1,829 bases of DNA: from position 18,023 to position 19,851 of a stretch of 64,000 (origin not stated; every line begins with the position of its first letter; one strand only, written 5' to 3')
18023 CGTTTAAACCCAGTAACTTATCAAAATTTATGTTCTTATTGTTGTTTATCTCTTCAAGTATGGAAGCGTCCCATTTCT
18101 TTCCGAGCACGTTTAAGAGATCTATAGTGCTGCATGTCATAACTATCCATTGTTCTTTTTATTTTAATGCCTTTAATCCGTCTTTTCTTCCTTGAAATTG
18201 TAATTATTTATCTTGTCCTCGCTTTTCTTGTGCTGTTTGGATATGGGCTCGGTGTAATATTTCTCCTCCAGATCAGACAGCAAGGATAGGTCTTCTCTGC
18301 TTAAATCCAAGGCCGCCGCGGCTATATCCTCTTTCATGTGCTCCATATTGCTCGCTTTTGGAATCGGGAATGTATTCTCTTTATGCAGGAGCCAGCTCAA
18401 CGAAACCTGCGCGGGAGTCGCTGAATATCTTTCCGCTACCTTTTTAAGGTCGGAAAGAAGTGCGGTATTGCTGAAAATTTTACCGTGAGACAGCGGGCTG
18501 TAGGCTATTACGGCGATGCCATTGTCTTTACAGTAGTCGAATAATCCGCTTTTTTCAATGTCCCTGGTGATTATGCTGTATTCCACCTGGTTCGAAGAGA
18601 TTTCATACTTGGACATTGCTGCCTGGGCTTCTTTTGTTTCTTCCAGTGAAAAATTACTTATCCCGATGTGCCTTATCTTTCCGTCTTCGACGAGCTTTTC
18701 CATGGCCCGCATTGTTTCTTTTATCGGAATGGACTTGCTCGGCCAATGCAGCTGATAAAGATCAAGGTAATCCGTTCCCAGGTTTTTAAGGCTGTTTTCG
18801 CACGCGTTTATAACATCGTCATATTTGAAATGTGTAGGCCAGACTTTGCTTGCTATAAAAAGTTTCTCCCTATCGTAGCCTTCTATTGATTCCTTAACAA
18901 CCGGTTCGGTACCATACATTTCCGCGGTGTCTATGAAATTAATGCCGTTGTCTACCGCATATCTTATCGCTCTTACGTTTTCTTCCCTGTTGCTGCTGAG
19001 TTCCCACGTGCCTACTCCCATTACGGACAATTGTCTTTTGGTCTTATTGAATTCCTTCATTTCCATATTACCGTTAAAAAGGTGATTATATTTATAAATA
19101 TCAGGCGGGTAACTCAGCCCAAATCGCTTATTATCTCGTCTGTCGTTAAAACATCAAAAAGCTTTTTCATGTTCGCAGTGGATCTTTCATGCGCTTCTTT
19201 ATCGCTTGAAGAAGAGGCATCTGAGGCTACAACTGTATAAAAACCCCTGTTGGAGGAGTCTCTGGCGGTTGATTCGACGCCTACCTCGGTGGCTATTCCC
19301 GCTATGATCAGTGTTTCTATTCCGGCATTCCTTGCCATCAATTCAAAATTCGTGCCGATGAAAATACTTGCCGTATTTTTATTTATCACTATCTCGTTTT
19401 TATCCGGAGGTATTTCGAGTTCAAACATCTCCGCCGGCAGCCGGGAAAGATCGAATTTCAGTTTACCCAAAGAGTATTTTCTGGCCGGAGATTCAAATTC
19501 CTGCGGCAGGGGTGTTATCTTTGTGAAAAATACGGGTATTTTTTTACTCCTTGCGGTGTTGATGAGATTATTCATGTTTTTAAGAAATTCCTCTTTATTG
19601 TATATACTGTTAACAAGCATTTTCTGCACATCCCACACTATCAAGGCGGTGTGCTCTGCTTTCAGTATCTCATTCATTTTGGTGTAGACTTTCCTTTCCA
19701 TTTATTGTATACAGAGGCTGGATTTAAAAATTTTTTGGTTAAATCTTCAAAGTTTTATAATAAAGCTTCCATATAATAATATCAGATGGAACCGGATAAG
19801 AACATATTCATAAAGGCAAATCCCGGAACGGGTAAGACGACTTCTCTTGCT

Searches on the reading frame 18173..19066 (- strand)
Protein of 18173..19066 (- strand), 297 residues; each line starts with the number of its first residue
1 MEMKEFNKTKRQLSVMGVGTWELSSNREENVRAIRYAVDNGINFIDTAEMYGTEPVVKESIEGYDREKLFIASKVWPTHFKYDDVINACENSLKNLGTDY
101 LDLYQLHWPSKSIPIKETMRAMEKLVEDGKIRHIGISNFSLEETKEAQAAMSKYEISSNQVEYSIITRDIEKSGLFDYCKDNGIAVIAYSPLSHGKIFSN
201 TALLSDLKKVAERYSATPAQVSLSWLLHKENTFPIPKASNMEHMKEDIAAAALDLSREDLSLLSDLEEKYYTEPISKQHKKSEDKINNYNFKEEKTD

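Call 7: search_protein_families(library=pfam, proteins=[window:18173-19066:-], max_evalue=0.01)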
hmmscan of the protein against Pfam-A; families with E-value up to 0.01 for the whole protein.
window:18173-19066:- (297 aa): 2 families
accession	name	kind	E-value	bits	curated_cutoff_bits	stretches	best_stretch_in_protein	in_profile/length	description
PF00248.27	Aldo_ket_red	-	1e-72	245.1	24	1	16-266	2-289/291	Aldo/keto reductase family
PF19512.4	DUF6046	-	0.009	16.4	27.4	0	115-157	67-108/122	Domain of unknown function (DUF6046)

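Call 8: search_protein_families(library=ncbifam, proteins=[window:18173-19066:-], max_evalue=0.01)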
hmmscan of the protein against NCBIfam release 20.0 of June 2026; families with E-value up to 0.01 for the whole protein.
window:18173-19066:- (297 aa): 7 families
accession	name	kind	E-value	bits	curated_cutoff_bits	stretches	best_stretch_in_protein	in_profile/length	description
NF008377.0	PRK11172.1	equivalog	1.1e-48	165.8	327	1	13-268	3-252/267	2,5-didehydrogluconate reductase DkgB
NF049922.1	MethglyxlRedYdjG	equivalog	3.4e-35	121.6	550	3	84-196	113-224/326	NADH-dependent methylglyoxal reductase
NF007695.0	PRK10376.1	subfamily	7.1e-35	120.5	280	1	16-268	28-288/290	oxidoreductase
NF008598.0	PRK11565.1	equivalog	5.2e-31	107.7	425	1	12-268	14-262/275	2,5-didehydrogluconate reductase DkgA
NF007388.0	PRK09912.1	subfamily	2e-23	82.9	448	1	7-197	19-230/346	L-glyceraldehyde 3-phosphate reductase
NF007912.0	PRK10625.1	equivalog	1.3e-22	80.7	415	1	9-197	9-241/346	NADP(H)-dependent aldo-keto reductase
TIGR01293.1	Kv_beta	subfamily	2.4e-21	76.1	365.4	1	1-197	1-215/319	voltage-dependent potassium channel subunit beta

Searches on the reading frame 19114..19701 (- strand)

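Call 7: search_protein_families(library=pfam, proteins=[window:19114-19701:-], max_evalue=0.01)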
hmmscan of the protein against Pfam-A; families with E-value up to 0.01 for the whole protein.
window:19114-19701:- (195 aa): 1 family
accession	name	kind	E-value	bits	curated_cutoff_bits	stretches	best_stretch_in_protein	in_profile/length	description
PF00857.26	Isochorismatase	-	2.8e-37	128.9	27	1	18-187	1-172/175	Isochorismatase domain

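Call 8: search_protein_families(library=ncbifam, proteins=[window:19114-19701:-], max_evalue=0.01)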
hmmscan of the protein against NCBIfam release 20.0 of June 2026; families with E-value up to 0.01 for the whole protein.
window:19114-19701:- (195 aa): 4 families
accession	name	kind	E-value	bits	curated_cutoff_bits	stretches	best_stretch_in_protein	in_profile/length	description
NF008517.0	PRK11440.1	equivalog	8.9e-23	81.2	195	1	13-192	4-186/188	hydrolase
NF050097.1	BiurAmidohydBiuH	equivalog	6.1e-15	55.3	370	1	96-175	119-198/221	biuret amidohydrolase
TIGR03614.1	RutB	equivalog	1.8e-14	53.9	377.95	1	96-187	119-211/226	pyrimidine utilization protein B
NF041461.1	C_hydro_YcaC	equivalog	1.8e-06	27.6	310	1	122-180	96-154/201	isochorismate family cysteine hydrolase YcaC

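Call 9: search_protein_families(library=padloc, proteins=[window:19114-19701:-], max_evalue=0.01)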
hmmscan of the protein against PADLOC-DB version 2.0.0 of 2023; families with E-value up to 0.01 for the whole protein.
window:19114-19701:- (195 aa): 0 families
